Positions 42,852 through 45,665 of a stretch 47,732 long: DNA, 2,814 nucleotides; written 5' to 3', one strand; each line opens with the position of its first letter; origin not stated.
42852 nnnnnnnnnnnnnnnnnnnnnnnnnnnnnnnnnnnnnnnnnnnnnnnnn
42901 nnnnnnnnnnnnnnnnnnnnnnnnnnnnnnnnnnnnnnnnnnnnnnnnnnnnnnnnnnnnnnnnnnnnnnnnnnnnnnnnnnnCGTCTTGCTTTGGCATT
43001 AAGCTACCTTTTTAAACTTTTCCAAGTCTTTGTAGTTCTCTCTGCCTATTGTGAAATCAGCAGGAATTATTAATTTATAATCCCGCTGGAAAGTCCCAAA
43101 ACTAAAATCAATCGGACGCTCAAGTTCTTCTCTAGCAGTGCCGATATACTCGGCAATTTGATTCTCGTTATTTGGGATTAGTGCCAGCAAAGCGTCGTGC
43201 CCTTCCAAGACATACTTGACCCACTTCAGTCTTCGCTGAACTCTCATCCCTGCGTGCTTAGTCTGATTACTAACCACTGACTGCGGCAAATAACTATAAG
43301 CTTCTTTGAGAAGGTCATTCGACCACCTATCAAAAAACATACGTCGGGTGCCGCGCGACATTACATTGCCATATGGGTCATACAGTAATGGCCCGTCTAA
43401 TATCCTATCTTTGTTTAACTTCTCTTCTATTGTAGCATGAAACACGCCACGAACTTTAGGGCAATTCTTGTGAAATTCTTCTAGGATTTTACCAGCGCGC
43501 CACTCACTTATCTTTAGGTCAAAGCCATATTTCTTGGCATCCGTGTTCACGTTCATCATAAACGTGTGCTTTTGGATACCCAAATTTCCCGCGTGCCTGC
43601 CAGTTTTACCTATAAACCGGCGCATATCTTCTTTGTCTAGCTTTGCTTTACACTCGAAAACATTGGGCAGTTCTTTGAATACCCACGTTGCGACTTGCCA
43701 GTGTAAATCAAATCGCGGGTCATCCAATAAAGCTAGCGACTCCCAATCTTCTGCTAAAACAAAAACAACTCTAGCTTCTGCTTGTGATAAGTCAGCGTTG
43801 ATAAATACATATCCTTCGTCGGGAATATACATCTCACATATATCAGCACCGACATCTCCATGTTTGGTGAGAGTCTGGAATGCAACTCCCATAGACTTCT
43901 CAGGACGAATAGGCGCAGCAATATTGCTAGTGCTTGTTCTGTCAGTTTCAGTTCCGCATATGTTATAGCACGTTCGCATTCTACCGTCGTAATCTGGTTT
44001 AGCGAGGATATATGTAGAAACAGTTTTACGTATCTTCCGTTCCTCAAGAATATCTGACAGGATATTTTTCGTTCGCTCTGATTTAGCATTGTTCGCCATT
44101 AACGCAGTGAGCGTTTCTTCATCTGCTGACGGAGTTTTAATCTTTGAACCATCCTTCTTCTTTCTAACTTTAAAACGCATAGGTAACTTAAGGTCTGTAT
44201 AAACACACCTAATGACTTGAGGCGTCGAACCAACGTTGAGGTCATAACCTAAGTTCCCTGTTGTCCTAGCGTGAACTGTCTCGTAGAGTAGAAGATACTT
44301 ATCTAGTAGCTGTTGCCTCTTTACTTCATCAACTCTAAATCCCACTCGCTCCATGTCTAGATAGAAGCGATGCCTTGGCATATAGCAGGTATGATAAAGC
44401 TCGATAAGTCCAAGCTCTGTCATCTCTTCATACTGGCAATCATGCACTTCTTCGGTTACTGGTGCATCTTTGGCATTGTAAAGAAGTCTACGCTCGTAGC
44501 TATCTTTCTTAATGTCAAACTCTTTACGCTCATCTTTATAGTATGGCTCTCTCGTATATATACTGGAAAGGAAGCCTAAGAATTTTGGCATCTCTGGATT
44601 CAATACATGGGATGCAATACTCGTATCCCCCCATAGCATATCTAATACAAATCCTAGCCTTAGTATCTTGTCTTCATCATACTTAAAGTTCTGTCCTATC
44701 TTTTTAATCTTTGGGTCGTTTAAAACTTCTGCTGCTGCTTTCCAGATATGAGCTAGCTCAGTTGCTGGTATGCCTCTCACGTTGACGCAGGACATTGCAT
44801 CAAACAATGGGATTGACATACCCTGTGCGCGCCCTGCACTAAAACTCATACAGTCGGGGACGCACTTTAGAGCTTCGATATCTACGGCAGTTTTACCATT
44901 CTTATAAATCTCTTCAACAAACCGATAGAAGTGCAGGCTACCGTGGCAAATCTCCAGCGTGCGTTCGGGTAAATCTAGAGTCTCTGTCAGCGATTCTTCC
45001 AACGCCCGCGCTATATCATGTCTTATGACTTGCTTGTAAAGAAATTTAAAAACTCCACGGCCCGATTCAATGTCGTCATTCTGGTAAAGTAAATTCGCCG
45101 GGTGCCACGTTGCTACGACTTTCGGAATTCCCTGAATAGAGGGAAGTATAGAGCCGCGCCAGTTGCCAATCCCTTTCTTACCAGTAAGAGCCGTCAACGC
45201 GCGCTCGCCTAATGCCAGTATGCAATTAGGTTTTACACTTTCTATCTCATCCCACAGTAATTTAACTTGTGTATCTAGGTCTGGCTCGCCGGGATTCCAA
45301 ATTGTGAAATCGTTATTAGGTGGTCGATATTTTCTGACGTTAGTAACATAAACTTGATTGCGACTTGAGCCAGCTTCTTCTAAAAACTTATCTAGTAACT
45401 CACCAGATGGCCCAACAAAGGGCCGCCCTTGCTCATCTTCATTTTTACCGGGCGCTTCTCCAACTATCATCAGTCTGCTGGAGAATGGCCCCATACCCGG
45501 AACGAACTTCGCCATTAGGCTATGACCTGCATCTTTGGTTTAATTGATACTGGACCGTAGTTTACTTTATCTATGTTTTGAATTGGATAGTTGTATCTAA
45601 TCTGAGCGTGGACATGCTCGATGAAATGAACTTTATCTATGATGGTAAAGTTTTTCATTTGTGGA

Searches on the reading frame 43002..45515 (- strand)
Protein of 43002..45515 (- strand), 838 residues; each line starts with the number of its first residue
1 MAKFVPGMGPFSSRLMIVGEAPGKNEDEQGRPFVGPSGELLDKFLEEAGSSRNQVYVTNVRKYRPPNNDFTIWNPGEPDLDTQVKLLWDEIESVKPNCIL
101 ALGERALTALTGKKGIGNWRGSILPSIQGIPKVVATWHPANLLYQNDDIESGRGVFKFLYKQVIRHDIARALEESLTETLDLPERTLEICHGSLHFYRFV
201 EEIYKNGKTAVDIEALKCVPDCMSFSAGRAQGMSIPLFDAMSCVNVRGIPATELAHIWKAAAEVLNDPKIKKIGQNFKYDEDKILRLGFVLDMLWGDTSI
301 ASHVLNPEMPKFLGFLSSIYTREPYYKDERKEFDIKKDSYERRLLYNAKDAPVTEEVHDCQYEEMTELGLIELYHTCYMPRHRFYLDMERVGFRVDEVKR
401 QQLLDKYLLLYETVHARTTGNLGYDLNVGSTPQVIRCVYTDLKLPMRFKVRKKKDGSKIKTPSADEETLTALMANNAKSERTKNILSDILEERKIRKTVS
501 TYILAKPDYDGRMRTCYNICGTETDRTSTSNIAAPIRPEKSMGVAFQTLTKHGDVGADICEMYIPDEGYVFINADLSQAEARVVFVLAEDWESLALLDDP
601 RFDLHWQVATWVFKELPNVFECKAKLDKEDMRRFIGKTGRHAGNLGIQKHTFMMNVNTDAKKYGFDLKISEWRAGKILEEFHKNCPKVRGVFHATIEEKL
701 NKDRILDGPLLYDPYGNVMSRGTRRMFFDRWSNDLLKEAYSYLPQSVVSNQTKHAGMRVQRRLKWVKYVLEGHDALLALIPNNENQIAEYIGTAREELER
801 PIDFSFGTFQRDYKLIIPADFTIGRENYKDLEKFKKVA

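Call 20: search_protein_families(library=pfam, proteins=[window:43002-45515:-], max_evalue=0.01)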
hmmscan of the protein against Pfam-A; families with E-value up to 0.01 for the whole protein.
window:43002-45515:- (838 aa): 3 families
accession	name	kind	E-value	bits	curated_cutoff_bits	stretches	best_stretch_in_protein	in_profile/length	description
PF03167.25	UDG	-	4e-27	95.4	24.3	1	6-148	1-127/141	Uracil DNA glycosylase superfamily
PF00476.26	DNA_pol_A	-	1.2e-16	61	34.3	1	416-707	20-269/381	DNA polymerase family A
PF01612.26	DNA_pol_A_exo1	-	2.4e-07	31.2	23.6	1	199-359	13-166/173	3'-5' exonuclease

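Call 49: search_dna_similar(query=window:43002-45515:-, collection=phages, mode=protein, max_evalue=1e-10, max_rows=15)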
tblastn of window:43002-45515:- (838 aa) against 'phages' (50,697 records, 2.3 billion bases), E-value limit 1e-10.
Records with a match: 43; places in all: 43; records where one place covers at least 80% of the query: 3.
Best place of each record, by identity: <60% 43.
By first word of the organism name: Bacteriophage 19; Bacillus 5; Rhodobacter 3; Caudoviricetes 2; Salmonella 2; Enterococcus 2; Microcystis 1; Desulfofustis 1; Clostridium 1; Yersinia 1; and 6 more.
By host as written in the record: - 24; Rhodobacter capsulatus YW1 3; Bacillus subtilis 2; Homo sapiens 2; Microcystis elabens 1; Clostridium perfringens 1; Yersinia enterocolitica 1; Vibrio splendidus 1; and 8 more.
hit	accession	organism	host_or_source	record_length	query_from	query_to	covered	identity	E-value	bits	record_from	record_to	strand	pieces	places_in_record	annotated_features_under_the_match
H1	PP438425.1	Microcystis phage Mel-JY34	Microcystis elabens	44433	9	830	98%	28.6%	3e-65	244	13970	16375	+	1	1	DNA polymerase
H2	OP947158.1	Desulfofustis phage LS06-2018-MD01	-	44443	2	781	93%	27.8%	2e-51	202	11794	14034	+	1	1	DNA polymerase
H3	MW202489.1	Bacteriophage sp.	Manatee Spring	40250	9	783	92%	27.8%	4e-59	226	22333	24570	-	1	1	DNA polymerase | hypothetical protein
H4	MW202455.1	Caudoviricetes sp.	Manatee Spring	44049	7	613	72%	26.7%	4e-35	150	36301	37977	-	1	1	DNA polymerase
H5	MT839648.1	Bacteriophage sp.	human fecal samples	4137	251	825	69%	24.9%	1e-24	116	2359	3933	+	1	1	record has no annotation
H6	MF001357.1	Clostridium phage CP3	Clostridium perfringens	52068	14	605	71%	22.5%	1e-10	72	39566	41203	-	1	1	DNA polymerase I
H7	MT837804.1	Bacteriophage sp.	human fecal samples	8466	267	786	62%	25.0%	4e-17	93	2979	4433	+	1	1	record has no annotation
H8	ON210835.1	Bacillus phage 268TH002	Bacillus subtilis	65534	264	781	62%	24.9%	3e-11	74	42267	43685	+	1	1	61: DNA polymerase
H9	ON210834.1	Bacillus phage 268TH007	Bacillus subtilis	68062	264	781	62%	24.9%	3e-11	74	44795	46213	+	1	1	65: DNA polymerase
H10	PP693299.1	Yersinia phage vB_YenM_P744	Yersinia enterocolitica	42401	5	584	69%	22.0%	2e-13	81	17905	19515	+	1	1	DNA polymerase I | cytidine deaminase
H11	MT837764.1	Bacteriophage sp.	human fecal samples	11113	297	805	61%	24.4%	4e-11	73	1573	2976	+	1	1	record has no annotation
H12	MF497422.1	Vibrio phage vB_VspS_VS-ABTNL-3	Vibrio splendidus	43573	15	529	61%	23.9%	6e-20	102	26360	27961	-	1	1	3'-5'exonuclease and polymerase domain protein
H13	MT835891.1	Bacteriophage sp.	human fecal samples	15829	288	799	61%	23.9%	6e-13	79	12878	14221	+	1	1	record has no annotation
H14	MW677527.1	Rhodobacter phage RcTiptonus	Rhodobacter capsulatus YW1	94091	264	799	64%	22.4%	1e-12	78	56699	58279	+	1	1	70: DNA polymerase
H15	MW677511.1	Rhodobacter phage RcDurkin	Rhodobacter capsulatus YW1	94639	264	799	64%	22.4%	2e-12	78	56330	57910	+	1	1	70: DNA polymerase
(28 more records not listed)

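Call 75: find_related_loci(query=window:43002-45515:-, collection=viral_contigs, flank=7000)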
Query window:43002-45515:- (838 aa) in viral_contigs; peptide patterns used: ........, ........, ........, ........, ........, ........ (x = any residue, [..] = any of these).
20 stretches matched a pattern, but none encodes a relative of the query by tblastn (E <= 1e-3).
